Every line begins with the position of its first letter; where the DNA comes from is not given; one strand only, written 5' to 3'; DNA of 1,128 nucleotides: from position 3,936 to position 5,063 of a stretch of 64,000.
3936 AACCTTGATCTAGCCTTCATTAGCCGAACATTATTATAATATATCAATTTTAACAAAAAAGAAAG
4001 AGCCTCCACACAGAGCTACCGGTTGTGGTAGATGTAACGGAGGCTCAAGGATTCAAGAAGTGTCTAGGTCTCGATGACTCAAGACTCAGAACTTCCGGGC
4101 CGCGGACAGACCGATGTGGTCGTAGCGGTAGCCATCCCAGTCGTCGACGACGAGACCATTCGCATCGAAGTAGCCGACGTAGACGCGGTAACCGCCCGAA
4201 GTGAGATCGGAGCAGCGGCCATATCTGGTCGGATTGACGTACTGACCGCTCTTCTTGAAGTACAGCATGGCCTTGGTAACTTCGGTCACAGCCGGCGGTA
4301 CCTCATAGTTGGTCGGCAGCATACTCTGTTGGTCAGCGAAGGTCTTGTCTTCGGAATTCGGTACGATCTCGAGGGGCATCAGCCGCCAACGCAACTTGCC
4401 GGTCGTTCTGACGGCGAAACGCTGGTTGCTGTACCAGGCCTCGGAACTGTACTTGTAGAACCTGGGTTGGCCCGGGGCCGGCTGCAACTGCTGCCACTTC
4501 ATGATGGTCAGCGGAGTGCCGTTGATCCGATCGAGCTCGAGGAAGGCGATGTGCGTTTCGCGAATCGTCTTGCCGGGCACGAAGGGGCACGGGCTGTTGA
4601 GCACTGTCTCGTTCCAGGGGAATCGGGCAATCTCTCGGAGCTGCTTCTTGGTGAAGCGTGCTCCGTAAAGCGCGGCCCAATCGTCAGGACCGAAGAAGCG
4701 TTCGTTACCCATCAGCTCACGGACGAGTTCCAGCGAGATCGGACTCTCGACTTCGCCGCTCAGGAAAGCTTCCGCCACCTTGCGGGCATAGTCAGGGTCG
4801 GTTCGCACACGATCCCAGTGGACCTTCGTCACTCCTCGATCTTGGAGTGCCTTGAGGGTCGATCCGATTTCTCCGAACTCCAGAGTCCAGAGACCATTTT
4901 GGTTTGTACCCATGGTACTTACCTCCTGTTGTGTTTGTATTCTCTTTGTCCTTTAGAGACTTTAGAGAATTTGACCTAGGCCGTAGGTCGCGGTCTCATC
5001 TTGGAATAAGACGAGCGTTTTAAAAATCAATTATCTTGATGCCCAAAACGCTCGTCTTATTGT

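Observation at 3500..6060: Sharp GC-rich block (~60% GC) containing TR2 and both paralogous target genes, embedded in ~35% GC DNA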

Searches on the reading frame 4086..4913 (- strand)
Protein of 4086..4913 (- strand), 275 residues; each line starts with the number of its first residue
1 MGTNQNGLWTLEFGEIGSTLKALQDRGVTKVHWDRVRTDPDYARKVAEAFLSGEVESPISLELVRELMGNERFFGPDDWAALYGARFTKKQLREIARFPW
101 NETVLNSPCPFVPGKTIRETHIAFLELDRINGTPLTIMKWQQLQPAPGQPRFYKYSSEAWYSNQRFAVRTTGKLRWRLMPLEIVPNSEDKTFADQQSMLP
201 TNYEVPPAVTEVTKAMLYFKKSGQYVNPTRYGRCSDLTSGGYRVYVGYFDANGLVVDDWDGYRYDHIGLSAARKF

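Call 13: search_protein_families(library=pfam, proteins=[window:4086-4913:-], max_evalue=0.01)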
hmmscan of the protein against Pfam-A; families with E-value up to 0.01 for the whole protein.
window:4086-4913:- (275 aa): 0 families

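Call 17: find_homologous_proteins(query=window:4086-4913:-)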
Query window:4086-4913:- (275 aa): 23 proteins with E <= 0.001 among 765 candidates.
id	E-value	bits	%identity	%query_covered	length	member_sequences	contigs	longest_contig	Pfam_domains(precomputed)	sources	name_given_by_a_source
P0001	3.3e-189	645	100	100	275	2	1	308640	-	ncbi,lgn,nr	ncbi:MAG: hypothetical protein PHV78_02575 [Patescibacteria group bacterium]|nr:hypothetical protein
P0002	2.0e-134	466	73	100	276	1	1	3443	-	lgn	-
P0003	1.4e-132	459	73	100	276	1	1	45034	-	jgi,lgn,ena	-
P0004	6.8e-122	424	70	97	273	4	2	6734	-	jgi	-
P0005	3.2e-105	370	58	100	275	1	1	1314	-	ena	-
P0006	2.1e-102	360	57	99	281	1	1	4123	-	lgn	-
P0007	4.1e-102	360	58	98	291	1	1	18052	-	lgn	-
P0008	5.5e-99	349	56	99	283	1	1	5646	-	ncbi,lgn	-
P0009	8.4e-97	342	55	99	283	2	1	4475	-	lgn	-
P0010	8.1e-93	329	53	99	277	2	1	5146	-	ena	-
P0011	4.9e-85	303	53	100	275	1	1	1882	-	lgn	-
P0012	6.7e-80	287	50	97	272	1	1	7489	-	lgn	-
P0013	2.9e-79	285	57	82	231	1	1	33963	-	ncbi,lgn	-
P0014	4.8e-79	284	50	95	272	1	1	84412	-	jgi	jgi:hypothetical protein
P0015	2.1e-64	236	55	73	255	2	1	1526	-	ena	-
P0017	7.8e-51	191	43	89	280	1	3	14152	-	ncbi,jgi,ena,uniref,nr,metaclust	ncbi:MAG: hypothetical protein UV05_C0027G0002 [candidate division CPR1 bacterium GW2011_GWA2_42_17]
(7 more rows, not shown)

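Call 18: find_encoding_contigs(protein=P0003, flank=10000, max_places=2)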
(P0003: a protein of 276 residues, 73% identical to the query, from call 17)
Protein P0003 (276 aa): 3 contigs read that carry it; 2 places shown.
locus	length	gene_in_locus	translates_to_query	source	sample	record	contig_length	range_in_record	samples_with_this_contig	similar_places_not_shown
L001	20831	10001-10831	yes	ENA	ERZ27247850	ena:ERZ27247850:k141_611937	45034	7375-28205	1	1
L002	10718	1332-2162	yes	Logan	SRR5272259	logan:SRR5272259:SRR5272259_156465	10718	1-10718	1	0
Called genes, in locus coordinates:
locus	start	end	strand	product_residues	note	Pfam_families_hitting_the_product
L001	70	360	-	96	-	-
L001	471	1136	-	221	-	PF13624:SurA_N_3 (weak)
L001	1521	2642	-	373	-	PF14082:SduA_C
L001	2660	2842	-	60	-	-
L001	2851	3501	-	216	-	PF00717:Peptidase_S24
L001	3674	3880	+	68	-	-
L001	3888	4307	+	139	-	-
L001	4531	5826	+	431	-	PF01555:N6_N4_Mtase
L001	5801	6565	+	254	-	PF01555:N6_N4_Mtase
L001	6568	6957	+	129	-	-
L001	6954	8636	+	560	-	-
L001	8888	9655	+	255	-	-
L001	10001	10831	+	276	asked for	-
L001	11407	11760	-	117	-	PF22296:bAvd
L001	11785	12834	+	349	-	PF00078:RVT_1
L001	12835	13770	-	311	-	-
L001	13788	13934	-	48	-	-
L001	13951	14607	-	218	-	PF12587:DUF3761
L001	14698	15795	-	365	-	-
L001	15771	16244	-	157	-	-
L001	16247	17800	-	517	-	PF12161:HsdM_N, PF02384:N6_Mtase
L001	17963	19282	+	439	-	PF00239:Resolvase, PF07508:Recombinase, PF13408:Zn_ribbon_recom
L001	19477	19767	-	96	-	PF01541:GIY-YIG, PF10544:T5orf172 (weak), PF13455:MUG113 (faint)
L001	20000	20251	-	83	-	-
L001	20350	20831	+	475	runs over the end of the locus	PF00772:DnaB, PF03796:DnaB_C, PF13481:AAA_25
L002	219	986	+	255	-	-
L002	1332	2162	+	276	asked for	-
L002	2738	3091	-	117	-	PF22296:bAvd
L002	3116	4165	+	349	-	PF00078:RVT_1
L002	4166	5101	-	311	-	-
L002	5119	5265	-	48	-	-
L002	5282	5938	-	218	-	PF12587:DUF3761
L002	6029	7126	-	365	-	-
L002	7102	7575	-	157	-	-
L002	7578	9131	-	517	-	PF12161:HsdM_N, PF02384:N6_Mtase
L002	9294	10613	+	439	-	PF00239:Resolvase, PF07508:Recombinase, PF13408:Zn_ribbon_recom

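Call 19: find_encoding_contigs(protein=P0014, flank=10000, max_places=2)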
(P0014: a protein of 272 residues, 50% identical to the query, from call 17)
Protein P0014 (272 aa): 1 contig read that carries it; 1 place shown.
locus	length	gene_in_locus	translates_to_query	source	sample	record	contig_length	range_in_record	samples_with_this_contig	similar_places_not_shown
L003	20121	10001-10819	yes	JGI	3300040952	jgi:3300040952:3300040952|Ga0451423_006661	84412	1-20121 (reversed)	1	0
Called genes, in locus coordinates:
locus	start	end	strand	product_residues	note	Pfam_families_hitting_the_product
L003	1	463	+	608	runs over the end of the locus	PF12229:PG_binding_4, PF04294:VanW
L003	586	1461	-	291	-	-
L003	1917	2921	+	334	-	PF01784:DUF34_NIF3 (faint)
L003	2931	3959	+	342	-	PF06068:TIP49 (faint), PF05496:RuvB_N, PF00004:AAA, PF07728:AAA_5, PF17864:AAA_lid_4, PF05491:WHD_RuvB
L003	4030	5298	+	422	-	PF01066:CDP-OH_P_transf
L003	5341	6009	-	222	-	PF04203:Sortase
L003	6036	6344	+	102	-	-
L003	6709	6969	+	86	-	-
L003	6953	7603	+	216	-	PF03703:bPH_2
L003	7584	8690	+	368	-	PF02547:Queuosine_synth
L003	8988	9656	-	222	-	-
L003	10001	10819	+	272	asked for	-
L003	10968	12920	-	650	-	PF16158:N_BRCA1_IG (faint), PF08486:SpoIID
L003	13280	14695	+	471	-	PF01943:Polysacc_synt, PF13440:Polysacc_synt_3, PF01554:MatE (weak)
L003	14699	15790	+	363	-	PF00391:PEP-utilizers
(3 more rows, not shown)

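Call 20: find_encoding_contigs(protein=P0017, flank=10000, max_places=2)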
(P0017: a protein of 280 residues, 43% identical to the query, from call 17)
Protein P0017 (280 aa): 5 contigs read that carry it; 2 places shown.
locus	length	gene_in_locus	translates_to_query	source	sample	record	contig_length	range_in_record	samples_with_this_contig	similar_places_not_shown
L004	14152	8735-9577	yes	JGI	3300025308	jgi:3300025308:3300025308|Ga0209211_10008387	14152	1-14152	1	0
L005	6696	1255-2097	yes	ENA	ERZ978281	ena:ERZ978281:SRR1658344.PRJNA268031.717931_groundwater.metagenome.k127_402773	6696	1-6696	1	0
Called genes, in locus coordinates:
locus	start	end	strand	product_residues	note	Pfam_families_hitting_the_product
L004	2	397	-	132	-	?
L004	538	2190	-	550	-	PF02536:mTERF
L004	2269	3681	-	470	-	PF04932:Wzy_C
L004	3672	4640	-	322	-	-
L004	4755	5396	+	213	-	PF01066:CDP-OH_P_transf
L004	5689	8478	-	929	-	PF00005:ABC_tran (faint), PF02463:SMC_N (faint), PF03193:RsgA_GTPase (faint), PF13191:AAA_16 (faint), PF13304:AAA_21 (faint), PF13555:AAA_29 (faint), PF17760:UvrA_inter, PF17755:UvrA_DNA-bind, +3 more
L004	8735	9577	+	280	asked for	-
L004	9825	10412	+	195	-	PF20803:PaaX_M, PF09827:CRISPR_Cas2 (weak)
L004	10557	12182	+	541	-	PF01541:GIY-YIG, PF27096:UvrC_M, PF22920:UvrC_RNaseH, PF08459:UvrC_RNaseH_dom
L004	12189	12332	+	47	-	-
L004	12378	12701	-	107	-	-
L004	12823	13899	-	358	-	PF01926:MMR_HSR1, PF02421:FeoB_N, PF06071:YchF-GTPase_C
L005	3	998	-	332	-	?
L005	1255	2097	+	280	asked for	-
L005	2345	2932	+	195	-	PF20803:PaaX_M, PF09827:CRISPR_Cas2 (weak)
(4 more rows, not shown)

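Call 28: find_related_loci(query=A4, collection=genome_contigs, flank=10000)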
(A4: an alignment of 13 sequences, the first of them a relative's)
Query A4 (275 aa) in genome_contigs; peptide patterns used: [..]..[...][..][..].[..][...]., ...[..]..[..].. (x = any residue, [..] = any of these).
45 stretches matched a pattern; 20 encode a relative of the query (tblastn E <= 1e-3); 20 distinct loci.
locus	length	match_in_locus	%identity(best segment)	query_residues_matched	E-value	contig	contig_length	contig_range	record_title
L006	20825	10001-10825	56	1-275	3e-104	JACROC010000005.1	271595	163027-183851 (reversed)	MAG: Candidatus Harrisonbacteria bacterium isolate NC_groundwater_1951_Pr3_S-0.2um_42_5 scaffold_324828, whole genome sh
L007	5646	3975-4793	56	3-275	6e-104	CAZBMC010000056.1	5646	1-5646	MAG TPA_asm: uncultured Gammaproteobacteria bacterium isolate SRP329715_co1_47 genome assembly, contig: NODE_22376_lengt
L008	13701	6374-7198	55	3-275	1e-102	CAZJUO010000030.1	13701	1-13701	MAG TPA_asm: uncultured Gammaproteobacteria bacterium isolate SRP141376_co4_277 genome assembly, contig: NODE_7559_lengt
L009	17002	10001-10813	55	3-275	5e-98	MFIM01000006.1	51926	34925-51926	MAG: Candidatus Giovannonibacteria bacterium RIFCSPLOWO2_02_FULL_45_28 rifcsplowo2_02_scaffold_1462, whole genome shotgu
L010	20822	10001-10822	53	1-275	5e-95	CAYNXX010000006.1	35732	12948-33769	MAG TPA_asm: uncultured Candidatus Saccharibacteria bacterium isolate SRP093762_co1_181 genome assembly, contig: NODE_72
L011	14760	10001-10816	53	3-275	1e-92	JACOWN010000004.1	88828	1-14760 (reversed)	MAG: Parcubacteria group bacterium isolate NC_groundwater_127_Ag_B-0.1um_55_13 S3_GD2017_2_B1_scaffold_108, whole genome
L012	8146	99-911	53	4-275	2e-97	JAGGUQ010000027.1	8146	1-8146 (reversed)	MAG: bacterium isolate AUK078 PB_MBMC_032_c_000000000016, whole genome shotgun sequence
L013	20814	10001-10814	56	3-275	2e-88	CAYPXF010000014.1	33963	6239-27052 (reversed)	MAG TPA_asm: uncultured Gammaproteobacteria bacterium isolate binchicken_co17_235 genome assembly, contig: NODE_3600_len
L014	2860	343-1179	48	1-275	8e-88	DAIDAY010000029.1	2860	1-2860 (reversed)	MAG TPA_asm: bacterium isolate clean1852 NODE_29_length_2860_cov_3.770582, whole genome shotgun sequence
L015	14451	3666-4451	48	13-275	2e-84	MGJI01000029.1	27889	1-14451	MAG: Candidatus Yanofskybacteria bacterium RIFCSPHIGHO2_01_FULL_44_17 rifcsphigho2_01_scaffold_6529, whole genome shotgu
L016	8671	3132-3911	44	13-273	1e-76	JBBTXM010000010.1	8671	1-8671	MAG: Patescibacteria group bacterium isolate H51-bin150_1 H51_bin150_1_000000000010, whole genome shotgun sequence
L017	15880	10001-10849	42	1-274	2e-69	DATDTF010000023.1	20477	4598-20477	MAG TPA_asm: Candidatus Paceibacterota bacterium isolate SMAG_U8024 k141_2400454, whole genome shotgun sequence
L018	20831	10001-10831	42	7-275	7e-69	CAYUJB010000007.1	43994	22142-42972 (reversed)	MAG TPA_asm: uncultured Candidatus Saccharibacteria bacterium isolate ERP113451_co1_18 genome assembly, contig: NODE_795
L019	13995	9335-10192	42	1-275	4e-68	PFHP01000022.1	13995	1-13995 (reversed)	MAG: Candidatus Kuenenbacteria bacterium CG_4_8_14_3_um_filter_39_15 CG_4_8_14_3_um_filter_scaffold_1567_c, whole genome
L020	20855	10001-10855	43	1-274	6e-68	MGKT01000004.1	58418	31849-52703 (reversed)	MAG: Candidatus Yanofskybacteria bacterium RIFCSPLOWO2_02_FULL_44_18 rifcsplowo2_02_scaffold_478, whole genome shotgun s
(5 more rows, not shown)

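Call 29: find_related_loci(query=A4, collection=metagenome_contigs, flank=10000)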
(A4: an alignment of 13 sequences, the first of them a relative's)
Query A4 (275 aa) in metagenome_contigs; peptide patterns used: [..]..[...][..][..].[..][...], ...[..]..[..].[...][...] (x = any residue, [..] = any of these).
178 stretches matched a pattern; 66 encode a relative of the query (tblastn E <= 1e-3); 66 distinct loci.
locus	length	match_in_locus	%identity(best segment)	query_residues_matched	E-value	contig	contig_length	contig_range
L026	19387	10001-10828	73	1-275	2e-138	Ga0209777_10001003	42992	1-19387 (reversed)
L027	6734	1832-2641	70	8-275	1e-125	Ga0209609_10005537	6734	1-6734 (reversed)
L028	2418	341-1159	57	3-275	7e-113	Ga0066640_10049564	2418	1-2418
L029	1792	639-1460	57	2-275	1e-114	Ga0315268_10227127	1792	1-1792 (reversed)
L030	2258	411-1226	55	4-275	6e-110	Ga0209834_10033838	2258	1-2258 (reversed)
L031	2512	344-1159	55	3-275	6e-109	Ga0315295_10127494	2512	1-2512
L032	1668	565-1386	56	3-275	8e-112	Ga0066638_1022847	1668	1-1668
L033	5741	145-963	57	3-275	3e-104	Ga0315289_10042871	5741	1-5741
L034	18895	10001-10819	55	3-275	7e-104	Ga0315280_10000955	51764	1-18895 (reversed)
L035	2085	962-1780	54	3-275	4e-109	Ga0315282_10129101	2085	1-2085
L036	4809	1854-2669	55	3-275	6e-102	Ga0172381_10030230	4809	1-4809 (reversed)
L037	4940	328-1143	55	3-275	1e-101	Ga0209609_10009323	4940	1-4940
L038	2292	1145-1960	55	4-275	8e-106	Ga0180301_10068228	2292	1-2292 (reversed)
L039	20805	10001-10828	55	3-275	3e-101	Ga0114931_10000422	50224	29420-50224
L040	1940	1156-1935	56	15-275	5e-106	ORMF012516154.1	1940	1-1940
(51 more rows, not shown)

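Call 53: find_homologous_proteins(query=A3, max_evalue=0.001)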
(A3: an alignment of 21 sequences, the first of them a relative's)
Query A3 (21 sequences) (275 aa, profile of the alignment): 1233 proteins with E <= 0.001 among 8000 candidates; the best 120 are listed.
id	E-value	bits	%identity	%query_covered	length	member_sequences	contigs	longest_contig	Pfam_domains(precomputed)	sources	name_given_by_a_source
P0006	9.3e-140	483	57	99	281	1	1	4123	-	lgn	-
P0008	4.7e-137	474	56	99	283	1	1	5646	-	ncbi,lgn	-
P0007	1.3e-136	472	58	98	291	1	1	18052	-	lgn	-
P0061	2.1e-136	472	57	100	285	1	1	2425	-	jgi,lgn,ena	-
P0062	4.8e-136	471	55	99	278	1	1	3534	-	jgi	-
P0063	2.0e-135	468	59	99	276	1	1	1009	-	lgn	-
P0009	2.4e-135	468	55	99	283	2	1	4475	-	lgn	-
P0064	2.2e-134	465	58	99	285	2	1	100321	-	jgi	jgi:hypothetical protein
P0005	3.3e-134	465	58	100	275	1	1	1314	-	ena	-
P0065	4.5e-133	461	55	99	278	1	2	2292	-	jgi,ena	-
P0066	1.1e-132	459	55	99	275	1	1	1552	-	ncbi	-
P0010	1.5e-132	459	53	99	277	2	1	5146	-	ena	-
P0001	4.2e-131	454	100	100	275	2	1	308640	-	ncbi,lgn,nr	ncbi:MAG: hypothetical protein PHV78_02575 [Patescibacteria group bacterium]|nr:hypothetical protein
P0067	2.9e-130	452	52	99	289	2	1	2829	-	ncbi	-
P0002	2.3e-129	449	73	100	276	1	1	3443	-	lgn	-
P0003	3.4e-128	445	73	100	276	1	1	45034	-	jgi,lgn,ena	-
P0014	3.1e-123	429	50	95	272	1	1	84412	-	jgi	jgi:hypothetical protein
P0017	2.9e-97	343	43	89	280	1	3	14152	-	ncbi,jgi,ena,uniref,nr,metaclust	ncbi:MAG: hypothetical protein UV05_C0027G0002 [candidate division CPR1 bacterium GW2011_GWA2_42_17]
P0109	2.6e-83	298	33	97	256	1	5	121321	-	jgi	jgi:hypothetical protein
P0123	1.6e-82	295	31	84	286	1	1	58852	-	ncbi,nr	ncbi:MAG: hypothetical protein KGH56_00785 [Patescibacteria group bacterium]|nr:hypothetical protein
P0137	3.0e-82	294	35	87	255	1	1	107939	-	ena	-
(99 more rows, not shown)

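Call 54: find_encoding_contigs(protein=P0109, flank=10000, max_places=3)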
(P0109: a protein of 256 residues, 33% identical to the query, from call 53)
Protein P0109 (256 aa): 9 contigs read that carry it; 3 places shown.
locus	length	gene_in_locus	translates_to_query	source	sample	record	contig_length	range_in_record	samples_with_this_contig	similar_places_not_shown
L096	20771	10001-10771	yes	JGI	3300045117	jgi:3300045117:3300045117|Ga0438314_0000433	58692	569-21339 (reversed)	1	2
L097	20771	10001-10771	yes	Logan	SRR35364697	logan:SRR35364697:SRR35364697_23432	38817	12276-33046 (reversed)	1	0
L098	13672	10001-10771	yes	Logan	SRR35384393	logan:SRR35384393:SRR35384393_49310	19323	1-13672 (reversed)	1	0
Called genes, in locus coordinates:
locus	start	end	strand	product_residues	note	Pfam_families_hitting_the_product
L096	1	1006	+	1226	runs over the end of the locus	-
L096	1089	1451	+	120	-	-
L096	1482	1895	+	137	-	-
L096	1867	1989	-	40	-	-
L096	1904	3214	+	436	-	PF00041:fn3, PF17936:Big_6 (faint)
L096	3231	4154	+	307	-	-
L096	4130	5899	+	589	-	PF19077:Big_13 (faint)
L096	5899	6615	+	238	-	PF01479:S4, PF00849:PseudoU_synth_2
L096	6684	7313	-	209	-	-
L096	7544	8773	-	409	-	PF02812:ELFV_dehydrog_N, PF00208:ELFV_dehydrog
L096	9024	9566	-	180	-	PF00300:His_Phos_1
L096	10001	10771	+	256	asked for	-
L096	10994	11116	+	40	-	-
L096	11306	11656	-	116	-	PF22296:bAvd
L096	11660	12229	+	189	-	PF00078:RVT_1 (weak)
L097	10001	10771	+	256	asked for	-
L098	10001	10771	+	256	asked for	-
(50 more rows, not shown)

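Call 55: find_encoding_contigs(protein=P0137, flank=10000, max_places=1)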
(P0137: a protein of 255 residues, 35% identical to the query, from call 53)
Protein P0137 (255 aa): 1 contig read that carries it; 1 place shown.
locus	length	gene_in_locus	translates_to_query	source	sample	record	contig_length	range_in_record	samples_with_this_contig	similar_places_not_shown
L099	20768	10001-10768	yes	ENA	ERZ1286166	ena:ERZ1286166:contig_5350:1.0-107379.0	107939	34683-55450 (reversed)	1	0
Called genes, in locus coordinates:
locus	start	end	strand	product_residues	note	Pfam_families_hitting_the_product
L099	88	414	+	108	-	PF00574:CLP_protease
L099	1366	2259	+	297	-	PF12072:RNase_Y_N, PF00013:KH_1 (weak)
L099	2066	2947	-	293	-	-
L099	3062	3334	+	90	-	PF00216:Bac_DNA_binding, PF18291:HU-HIG (weak)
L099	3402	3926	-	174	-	-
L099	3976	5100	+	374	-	PF00089:Trypsin, PF13365:Trypsin_2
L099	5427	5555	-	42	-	PF02021:UPF0102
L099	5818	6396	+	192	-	-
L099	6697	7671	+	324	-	PF12627:PolyA_pol_RNAbd, PF01966:HD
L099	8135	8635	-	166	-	PF03372:Exo_endo_phos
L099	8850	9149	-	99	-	PF00589:Phage_integrase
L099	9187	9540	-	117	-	PF00589:Phage_integrase (weak)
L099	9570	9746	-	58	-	PF02899:Phage_int_SAM_1 (weak)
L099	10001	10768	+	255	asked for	-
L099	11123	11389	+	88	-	PF00312:Ribosomal_S15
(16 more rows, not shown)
